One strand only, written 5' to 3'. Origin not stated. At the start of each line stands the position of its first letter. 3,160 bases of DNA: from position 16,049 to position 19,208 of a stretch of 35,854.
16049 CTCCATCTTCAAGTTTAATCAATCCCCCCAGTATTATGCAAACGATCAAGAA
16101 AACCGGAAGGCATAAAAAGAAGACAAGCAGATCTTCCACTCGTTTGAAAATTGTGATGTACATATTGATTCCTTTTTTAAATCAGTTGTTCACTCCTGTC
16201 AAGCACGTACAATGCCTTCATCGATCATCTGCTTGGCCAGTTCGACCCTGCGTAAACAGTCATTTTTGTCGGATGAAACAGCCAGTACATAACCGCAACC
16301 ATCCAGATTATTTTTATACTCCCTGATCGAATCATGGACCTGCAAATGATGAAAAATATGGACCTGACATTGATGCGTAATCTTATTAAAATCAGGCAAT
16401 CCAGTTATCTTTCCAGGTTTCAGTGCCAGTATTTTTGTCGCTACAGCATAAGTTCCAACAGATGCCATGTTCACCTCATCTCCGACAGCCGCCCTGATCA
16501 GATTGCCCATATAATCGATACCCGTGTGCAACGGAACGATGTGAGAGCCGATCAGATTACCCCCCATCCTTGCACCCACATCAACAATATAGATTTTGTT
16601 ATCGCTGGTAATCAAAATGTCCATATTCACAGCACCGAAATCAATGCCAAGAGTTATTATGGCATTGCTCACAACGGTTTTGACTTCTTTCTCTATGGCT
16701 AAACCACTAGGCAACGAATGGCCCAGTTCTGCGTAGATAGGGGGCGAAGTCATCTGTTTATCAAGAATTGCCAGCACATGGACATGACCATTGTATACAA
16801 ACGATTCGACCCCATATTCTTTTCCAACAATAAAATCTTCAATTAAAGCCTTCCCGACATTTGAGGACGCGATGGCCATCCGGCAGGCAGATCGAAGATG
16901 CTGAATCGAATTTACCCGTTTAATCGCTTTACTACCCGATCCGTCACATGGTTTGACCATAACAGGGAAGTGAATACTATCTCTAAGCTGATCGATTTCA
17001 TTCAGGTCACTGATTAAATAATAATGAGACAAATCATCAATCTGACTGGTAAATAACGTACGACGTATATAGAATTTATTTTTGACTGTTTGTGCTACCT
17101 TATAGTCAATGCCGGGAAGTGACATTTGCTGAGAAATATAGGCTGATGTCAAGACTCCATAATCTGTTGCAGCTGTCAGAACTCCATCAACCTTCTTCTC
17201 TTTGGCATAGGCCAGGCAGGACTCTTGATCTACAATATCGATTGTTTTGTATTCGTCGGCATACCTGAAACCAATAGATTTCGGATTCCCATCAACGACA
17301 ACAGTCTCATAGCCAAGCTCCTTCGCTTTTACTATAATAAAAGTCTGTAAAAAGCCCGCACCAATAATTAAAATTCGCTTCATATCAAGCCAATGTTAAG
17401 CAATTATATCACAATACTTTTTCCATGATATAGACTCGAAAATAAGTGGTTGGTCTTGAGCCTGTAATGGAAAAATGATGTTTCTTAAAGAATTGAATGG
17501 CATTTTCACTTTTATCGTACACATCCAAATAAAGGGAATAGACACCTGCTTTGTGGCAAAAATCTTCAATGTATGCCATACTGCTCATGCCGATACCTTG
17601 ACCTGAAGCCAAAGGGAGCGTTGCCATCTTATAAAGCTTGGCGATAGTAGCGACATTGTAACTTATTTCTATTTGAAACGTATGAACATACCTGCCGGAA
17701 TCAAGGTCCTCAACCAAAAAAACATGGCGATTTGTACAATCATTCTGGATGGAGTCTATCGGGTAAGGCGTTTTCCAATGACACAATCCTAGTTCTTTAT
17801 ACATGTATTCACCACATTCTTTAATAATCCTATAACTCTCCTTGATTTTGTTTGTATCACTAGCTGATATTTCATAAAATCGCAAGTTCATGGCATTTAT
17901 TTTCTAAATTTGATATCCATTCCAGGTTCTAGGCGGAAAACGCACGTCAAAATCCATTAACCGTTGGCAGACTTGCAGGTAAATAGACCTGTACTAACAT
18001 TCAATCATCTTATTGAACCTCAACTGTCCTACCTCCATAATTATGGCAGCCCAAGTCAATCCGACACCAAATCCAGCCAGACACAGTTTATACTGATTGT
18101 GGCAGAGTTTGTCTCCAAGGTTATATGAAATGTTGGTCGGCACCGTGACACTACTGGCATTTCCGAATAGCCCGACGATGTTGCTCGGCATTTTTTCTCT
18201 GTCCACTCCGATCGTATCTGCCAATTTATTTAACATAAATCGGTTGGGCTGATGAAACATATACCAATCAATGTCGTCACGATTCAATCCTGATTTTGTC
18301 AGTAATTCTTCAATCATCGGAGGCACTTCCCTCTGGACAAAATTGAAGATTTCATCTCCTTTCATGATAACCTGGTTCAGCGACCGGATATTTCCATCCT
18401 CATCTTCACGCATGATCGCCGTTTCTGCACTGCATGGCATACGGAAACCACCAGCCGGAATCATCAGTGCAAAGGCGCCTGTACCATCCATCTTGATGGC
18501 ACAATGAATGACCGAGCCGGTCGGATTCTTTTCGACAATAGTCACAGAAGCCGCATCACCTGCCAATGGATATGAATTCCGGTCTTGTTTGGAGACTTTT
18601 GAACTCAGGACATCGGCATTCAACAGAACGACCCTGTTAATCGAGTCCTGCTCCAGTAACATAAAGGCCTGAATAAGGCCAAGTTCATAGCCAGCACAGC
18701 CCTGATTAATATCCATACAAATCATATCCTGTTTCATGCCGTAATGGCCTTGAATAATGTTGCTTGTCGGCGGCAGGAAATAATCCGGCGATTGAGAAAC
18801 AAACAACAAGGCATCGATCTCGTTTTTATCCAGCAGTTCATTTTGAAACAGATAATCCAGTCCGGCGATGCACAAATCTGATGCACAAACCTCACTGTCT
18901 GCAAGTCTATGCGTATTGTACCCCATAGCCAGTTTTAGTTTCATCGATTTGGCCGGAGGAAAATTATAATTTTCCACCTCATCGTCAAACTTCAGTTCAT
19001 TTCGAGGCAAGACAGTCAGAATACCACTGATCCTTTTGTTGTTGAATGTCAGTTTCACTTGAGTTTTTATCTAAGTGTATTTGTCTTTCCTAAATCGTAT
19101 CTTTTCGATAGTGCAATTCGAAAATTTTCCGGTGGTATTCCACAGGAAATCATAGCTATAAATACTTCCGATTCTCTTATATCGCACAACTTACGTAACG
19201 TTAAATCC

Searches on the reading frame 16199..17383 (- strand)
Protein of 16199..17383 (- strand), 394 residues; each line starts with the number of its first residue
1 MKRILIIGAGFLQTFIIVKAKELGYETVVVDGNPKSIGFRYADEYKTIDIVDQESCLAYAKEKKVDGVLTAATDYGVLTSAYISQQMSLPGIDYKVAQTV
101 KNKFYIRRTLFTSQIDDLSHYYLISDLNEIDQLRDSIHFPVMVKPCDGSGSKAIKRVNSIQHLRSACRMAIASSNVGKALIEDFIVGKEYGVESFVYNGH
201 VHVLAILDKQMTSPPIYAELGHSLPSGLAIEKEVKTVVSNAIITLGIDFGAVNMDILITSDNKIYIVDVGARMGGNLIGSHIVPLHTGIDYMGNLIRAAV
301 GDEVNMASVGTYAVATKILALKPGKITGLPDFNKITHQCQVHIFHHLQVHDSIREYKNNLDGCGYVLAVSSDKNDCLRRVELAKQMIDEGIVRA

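Call 5: search_protein_families(library=pfam, proteins=[window:16199-17383:-], max_evalue=0.01)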
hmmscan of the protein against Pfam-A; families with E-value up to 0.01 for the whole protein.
window:16199-17383:- (394 aa): 8 families
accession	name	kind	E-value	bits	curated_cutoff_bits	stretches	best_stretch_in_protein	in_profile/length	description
PF13535.11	ATP-grasp_4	-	2.7e-14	53.5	27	1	137-276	1-156/160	ATP-grasp domain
PF02655.19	ATP-grasp_3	-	1.5e-09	38.6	23.2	1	140-275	33-159/160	ATP-grasp domain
PF07478.18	Dala_Dala_lig_C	-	7.1e-07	29.4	24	1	130-213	28-108/204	D-ala D-ala ligase C-terminus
PF18603.7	LAL_C2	-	3.8e-05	24.3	29.4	1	323-387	8-73/78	L-amino acid ligase C-terminal domain 2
PF02786.22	CPSase_L_D2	-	3.9e-05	23.7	19.8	1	124-304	24-208/211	Carbamoyl-phosphate synthase L chain, ATP binding domain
PF18130.6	ATPgrasp_N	-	6.6e-05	23.8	27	1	19-91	3-81/81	ATP-grasp N-terminal domain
PF22660.2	RS_preATP-grasp-like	-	0.0002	22.1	27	1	1-62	1-62/98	Ribonucleotide synthetase preATP-grasp domain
PF02222.28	ATP-grasp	-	0.00082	19.5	27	1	118-185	10-76/179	ATP-grasp domain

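Call 7: search_protein_families(library=ncbifam, proteins=[window:16199-17383:-], max_evalue=0.01)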
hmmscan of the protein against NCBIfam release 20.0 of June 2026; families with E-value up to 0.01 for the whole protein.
window:16199-17383:- (394 aa): 52 families (the best 25 are shown)
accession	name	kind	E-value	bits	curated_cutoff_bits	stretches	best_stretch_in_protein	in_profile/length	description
NF002563.0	PRK02186.1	subfamily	5.2e-37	127.6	625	1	16-384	19-389/890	argininosuccinate lyase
NF009406.0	PRK12767.1-5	equivalog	4.1e-17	62.2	271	1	55-315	62-308/327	carbamoyl phosphate synthase-like protein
NF005543.0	PRK07206.1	subfamily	6.3e-15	54.7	302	1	44-386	49-407/416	hypothetical protein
NF006766.0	PRK09288.1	equivalog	2.5e-13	49.5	339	1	2-185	13-198/396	formate-dependent phosphoribosylglycinamide formyltransferase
NF053643.1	Ddl_archaea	equivalog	5.5e-13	48.6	500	1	3-302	2-298/367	putative pseudomurein biosynthesis ATP-grasp protein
TIGR03909.1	pyrrolys_PylC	equivalog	5.5e-13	48.4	248.3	1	5-298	3-276/374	3-methylornithine--L-lysine ligase PylC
NF009404.0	PRK12767.1-3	equivalog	1.3e-10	40.7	316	1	95-308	104-315/344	carbamoyl phosphate synthase-like protein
TIGR01369.1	CPSaseII_lrg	equivalog_domain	3.1e-10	38.3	1027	1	17-320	581-886/1052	carbamoyl-phosphate synthase (glutamine-hydrolyzing) large subunit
TIGR01142.1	purT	equivalog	3.4e-09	36.1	502.15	1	3-185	1-185/380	phosphoribosylglycinamide formyltransferase 2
NF002527.0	PRK01966.1-3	equivalog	6.4e-09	35.4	310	1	86-206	102-222/332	D-alanine--D-alanine ligase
NF011167.0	PRK14569.1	equivalog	1.5e-08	34.4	410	1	134-272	126-264/296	D-alanyl-alanine synthetase A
NF041595.1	dap_A_syn_DdaF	equivalog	1.5e-08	33.9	840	1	64-370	77-396/424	dapdiamide A synthase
NF006406.0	PRK08654.1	equivalog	1.6e-08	33.5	739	1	2-307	3-323/499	acetyl-CoA carboxylase biotin carboxylase subunit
NF005525.0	PRK07178.1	equivalog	1.9e-08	33.4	768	1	2-337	3-355/471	acetyl-CoA carboxylase biotin carboxylase subunit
NF003671.0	PRK05294.1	equivalog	2.5e-08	32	599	1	18-273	579-838/1058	carbamoyl-phosphate synthase large subunit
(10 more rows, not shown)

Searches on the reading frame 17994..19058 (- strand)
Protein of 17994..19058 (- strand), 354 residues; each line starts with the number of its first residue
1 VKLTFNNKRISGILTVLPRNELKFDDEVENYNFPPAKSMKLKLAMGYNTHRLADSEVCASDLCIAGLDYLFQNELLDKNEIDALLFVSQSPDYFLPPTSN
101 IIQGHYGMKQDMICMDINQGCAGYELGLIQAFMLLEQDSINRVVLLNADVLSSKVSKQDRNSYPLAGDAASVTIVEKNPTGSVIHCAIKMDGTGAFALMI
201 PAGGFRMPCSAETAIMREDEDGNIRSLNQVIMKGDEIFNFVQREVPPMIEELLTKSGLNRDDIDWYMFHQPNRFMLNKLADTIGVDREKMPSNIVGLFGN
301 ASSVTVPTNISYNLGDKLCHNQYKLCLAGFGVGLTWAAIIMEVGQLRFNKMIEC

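Call 5: search_protein_families(library=pfam, proteins=[window:17994-19058:-], max_evalue=0.01)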
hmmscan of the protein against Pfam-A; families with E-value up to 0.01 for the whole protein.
window:17994-19058:- (354 aa): 2 families
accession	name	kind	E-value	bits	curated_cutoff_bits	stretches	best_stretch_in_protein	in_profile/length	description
PF08541.16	ACP_syn_III_C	-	2.9e-20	72.6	26.6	1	253-342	1-89/90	3-Oxoacyl-[acyl-carrier-protein (ACP)] synthase III C terminal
PF08545.16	ACP_syn_III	-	5.7e-13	49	24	1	115-192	1-80/80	3-Oxoacyl-[acyl-carrier-protein (ACP)] synthase III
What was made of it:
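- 17994..19058 (-): KS2: KAS III that is the conserved partner of CP2 and ADE (354 aa). Pfam ACP_syn_III and ACP_syn_III_C (call 5).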

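Call 7: search_protein_families(library=ncbifam, proteins=[window:17994-19058:-], max_evalue=0.01)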
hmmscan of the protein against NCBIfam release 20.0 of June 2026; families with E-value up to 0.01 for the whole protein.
window:17994-19058:- (354 aa): 13 families
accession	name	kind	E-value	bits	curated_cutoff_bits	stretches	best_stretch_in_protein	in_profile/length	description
NF009519.0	PRK12880.1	equivalog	3.8e-58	197.5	436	1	1-348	1-343/353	beta-ketoacyl-ACP synthase III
NF006829.0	PRK09352.1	subfamily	7.4e-48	163.2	249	1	46-343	40-321/322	beta-ketoacyl-ACP synthase 3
TIGR00747.1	fabH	subfamily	2.9e-43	148.2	292.1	1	46-341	38-320/322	beta-ketoacyl-ACP synthase III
NF005541.0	PRK07204.1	equivalog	3e-31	109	402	1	9-342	6-328/329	beta-ketoacyl-ACP synthase III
NF004623.0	PRK05963.1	equivalog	1.4e-30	106.8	437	1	46-343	41-328/328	beta-ketoacyl-ACP synthase III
NF005308.0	PRK06840.1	equivalog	4.4e-18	65.4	315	1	13-344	10-336/339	3-oxoacyl-ACP synthase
NF003274.0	PRK04262.1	equivalog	5.1e-16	58.6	244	2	75-180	67-170/347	hydroxymethylglutaryl-CoA synthase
NF005703.0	PRK07515.1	equivalog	1.4e-15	57.1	304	1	51-341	88-370/373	beta-ketoacyl-ACP synthase III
NF006720.0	PRK09258.1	equivalog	2.7e-13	49.9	285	2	38-149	40-151/338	3-oxoacyl-ACP synthase III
TIGR00748.1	HMG_CoA_syn_Arc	equivalog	2.1e-11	43.7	353.35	1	250-344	215-308/345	hydroxymethylglutaryl-CoA synthase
NF005293.2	PRK06816.1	subfamily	3.4e-05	23.1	450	0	60-158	63-159/378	StlD/DarB family beta-ketosynthase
NF053539.1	resorcinol_DarB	exception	7.1e-05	22.1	550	0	248-292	276-320/377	dialkylresorcinol biosynthesis protein DarB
TIGR01835.1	HMG-CoA-S_prok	equivalog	0.0055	15.5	360.35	1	14-180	7-165/382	hydroxymethylglutaryl-CoA synthase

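Call 32: search_solved_structures(query=window:17994-19058:-, show_alignments=2, max_evalue=1e-10)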
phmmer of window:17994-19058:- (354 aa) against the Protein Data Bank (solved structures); distinct sequences matched with E-value up to 1e-10: 38.
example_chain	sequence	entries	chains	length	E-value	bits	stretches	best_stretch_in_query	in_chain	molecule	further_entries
4efi_A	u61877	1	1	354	5.5e-57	196.4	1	6-352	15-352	3-oxoacyl-(Acyl-carrier protein) synthase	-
3gwa_A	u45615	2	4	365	4.1e-44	154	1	16-341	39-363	3-oxoacyl-(Acyl-carrier-protein) synthase III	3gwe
8vd9_A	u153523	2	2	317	1.8e-28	102.6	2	43-198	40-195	Beta-ketoacyl-[acyl-carrier-protein] synthase III 1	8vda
8vdb_A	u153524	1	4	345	1.2e-27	99.9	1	45-344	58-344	Beta-ketoacyl-[acyl-carrier-protein] synthase III 2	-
5bqs_A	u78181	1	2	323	7.9e-27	97.2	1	59-342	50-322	3-oxoacyl-[acyl-carrier-protein] synthase 3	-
1ub7_A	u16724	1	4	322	1.7e-26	96.1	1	46-343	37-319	3-oxoacyl-[acyl-carrier protein] synthase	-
4ryb_A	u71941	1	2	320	1.4e-24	89.9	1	9-342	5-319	3-oxoacyl-[acyl-carrier-protein] synthase 3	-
1zow_A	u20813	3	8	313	4.6e-24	88.1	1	229-344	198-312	3-oxoacyl-[acyl-carrier-protein] synthase III | 3-oxoacyl-[acyl-carrier-protein] synthase 3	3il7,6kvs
4dfe_A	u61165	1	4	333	2.8e-22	82.3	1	45-341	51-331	3-oxoacyl-[acyl-carrier-protein] synthase 3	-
4wzu_A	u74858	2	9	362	4.5e-22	81.6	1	55-340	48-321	3-oxoacyl-[acyl-carrier-protein] synthase 3 protein 2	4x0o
3il5_A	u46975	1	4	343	1.2e-21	80.2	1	47-341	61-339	3-oxoacyl-[acyl-carrier-protein] synthase 3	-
3il6_A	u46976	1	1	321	1.3e-21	80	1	46-341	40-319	3-oxoacyl-[acyl-carrier-protein] synthase 3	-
9j6e_A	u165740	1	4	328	4.1e-21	78.4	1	74-342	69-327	3-oxopimeloyl-[acyl-carrier-protein] synthase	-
6kue_A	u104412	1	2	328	5.7e-21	78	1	74-342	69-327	3-oxoacyl-[acyl-carrier-protein] synthase III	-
3il4_A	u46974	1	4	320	7.2e-21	77.6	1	47-341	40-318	3-oxoacyl-[acyl-carrier-protein] synthase 3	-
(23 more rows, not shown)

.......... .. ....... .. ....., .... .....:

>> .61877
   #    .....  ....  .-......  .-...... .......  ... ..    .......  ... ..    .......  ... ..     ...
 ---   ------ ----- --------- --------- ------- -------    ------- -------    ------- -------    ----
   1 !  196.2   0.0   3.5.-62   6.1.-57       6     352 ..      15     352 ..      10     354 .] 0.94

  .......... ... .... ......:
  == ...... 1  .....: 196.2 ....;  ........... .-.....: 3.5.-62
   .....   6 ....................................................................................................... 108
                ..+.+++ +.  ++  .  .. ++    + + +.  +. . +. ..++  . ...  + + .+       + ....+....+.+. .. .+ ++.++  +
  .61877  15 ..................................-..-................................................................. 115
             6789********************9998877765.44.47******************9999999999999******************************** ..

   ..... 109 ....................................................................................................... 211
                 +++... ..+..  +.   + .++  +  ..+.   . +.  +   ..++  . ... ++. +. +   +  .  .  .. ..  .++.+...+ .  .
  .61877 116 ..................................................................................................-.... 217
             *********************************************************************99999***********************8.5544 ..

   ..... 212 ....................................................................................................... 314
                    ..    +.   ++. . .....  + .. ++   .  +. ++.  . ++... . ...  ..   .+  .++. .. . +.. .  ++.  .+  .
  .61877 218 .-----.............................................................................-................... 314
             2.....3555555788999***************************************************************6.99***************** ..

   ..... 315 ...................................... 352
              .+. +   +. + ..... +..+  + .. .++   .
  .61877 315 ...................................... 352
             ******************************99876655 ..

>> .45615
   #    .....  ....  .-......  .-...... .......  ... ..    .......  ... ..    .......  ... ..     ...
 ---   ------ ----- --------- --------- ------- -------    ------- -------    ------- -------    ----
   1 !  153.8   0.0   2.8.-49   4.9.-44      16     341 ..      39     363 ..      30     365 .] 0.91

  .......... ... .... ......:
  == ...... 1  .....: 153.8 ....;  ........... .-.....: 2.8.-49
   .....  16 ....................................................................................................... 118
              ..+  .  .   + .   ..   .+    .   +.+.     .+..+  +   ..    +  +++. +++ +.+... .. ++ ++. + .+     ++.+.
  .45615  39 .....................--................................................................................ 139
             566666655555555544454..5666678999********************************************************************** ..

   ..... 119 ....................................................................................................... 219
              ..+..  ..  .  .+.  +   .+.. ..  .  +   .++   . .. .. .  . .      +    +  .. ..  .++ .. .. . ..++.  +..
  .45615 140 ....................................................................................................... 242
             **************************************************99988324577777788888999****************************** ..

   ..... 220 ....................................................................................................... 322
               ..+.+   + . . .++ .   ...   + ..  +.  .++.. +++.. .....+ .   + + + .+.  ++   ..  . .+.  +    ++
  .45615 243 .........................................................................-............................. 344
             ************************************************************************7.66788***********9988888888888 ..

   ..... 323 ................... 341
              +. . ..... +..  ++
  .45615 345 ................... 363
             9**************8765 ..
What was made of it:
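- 17994..19058 (-): Best PDB hit 4efi (call 32).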

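Call 79: find_related_loci(query=A4, collection=metagenome_contigs, flank=7000)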
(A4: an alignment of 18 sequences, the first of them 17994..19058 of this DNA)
Query A4 (354 aa) in metagenome_contigs; peptide patterns used: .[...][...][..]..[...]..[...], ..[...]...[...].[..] (x = any residue, [..] = any of these).
600 stretches matched a pattern (row limit reached: there are more); 560 encode a relative of the query (tblastn E <= 1e-3); the best 80 are kept; 80 distinct loci.
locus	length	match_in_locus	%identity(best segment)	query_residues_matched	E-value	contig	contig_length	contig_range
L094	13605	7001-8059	69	1-353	4e-171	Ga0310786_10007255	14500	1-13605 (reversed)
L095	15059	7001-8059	69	1-353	2e-170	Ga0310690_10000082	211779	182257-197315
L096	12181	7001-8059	69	1-353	4e-169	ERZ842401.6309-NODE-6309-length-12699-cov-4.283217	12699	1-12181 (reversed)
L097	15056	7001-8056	67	1-352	3e-169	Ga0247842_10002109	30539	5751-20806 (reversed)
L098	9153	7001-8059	67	1-353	7e-168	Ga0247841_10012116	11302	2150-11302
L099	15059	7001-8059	68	1-353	4e-168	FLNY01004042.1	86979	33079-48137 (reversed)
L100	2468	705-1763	68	1-353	4e-179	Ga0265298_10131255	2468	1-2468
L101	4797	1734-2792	67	1-353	1e-170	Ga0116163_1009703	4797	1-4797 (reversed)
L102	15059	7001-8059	67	1-353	2e-166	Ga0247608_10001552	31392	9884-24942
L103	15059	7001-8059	67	1-353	3e-166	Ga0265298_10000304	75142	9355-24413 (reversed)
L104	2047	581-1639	66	1-353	6e-179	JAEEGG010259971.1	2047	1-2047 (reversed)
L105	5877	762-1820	68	1-353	2e-167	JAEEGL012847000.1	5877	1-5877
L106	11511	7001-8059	67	1-353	2e-165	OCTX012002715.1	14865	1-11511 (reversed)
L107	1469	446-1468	69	1-341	0e+0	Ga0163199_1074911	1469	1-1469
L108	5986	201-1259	67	1-353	3e-166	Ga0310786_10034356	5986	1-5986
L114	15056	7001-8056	66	1-352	9e-164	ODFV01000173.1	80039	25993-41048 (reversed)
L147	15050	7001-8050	60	1-350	5e-154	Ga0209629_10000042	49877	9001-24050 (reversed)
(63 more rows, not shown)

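Call 86: search_protein_families(library=pfam, proteins=[L114:4076-5290:+, L097:5377-6717:+, L097:4318-4686:+, L097:9826-10458:+, L147:9039-9593:+, L147:5756-5968:+, L114:3839-4075:+, L095:9814-11310:+], max_evalue=0.01)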
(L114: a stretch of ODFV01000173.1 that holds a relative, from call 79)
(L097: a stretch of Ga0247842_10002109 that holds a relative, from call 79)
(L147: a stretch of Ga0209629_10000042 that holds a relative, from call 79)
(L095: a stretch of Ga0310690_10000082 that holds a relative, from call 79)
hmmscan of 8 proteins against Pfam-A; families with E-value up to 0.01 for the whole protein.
L114:4076-5290:+ (404 aa): 2 families
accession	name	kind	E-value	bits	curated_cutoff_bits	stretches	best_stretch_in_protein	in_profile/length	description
PF00501.34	AMP-binding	-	1.1e-17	64.3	29.9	1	102-247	167-330/384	AMP-binding enzyme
PF13193.12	AMP-binding_C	-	2.2e-13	51.4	24.5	1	326-401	1-76/76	AMP-binding enzyme C-terminal domain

L097:5377-6717:+ (446 aa): 3 families
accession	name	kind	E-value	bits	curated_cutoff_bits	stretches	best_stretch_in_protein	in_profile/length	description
PF00501.34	AMP-binding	-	3e-25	89.3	29.9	1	95-279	120-327/384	AMP-binding enzyme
PF13193.12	AMP-binding_C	-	1.3e-10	42.5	24.5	1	366-434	2-68/76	AMP-binding enzyme C-terminal domain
PF23562.2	AMP-binding_C_3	-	7.2e-06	26.8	20.8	1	352-413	3-64/124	AMP-binding enzyme C-terminal domain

L097:4318-4686:+ (122 aa): 0 families

L097:9826-10458:+ (210 aa): 2 families
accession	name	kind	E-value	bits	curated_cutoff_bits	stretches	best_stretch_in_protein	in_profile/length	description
PF00753.33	Lactamase_B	-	3.2e-22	79.9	22.7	1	12-177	3-181/196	Metallo-beta-lactamase superfamily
PF12706.13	Lactamase_B_2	-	4.9e-05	23.5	27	1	29-89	3-70/200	Beta-lactamase superfamily domain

L147:9039-9593:+ (184 aa): 1 family
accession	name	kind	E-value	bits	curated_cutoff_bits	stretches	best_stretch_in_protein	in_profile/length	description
PF13302.13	Acetyltransf_3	-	2e-06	29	25.4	1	17-105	3-91/138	Acetyltransferase (GNAT) domain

L147:5756-5968:+ (70 aa): 0 families

L114:3839-4075:+ (78 aa): 1 family
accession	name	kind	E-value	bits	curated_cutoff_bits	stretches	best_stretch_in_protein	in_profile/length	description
PF00550.31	PP-binding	-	2.5e-09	37.7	20.8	1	25-73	14-63/67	Phosphopantetheine attachment site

L095:9814-11310:+ (498 aa): 1 family
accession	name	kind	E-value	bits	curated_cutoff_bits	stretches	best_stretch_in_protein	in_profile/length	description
PF05159.20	Capsule_synth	-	0.005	16.8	20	1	284-398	157-270/310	Capsule polysaccharide biosynthesis protein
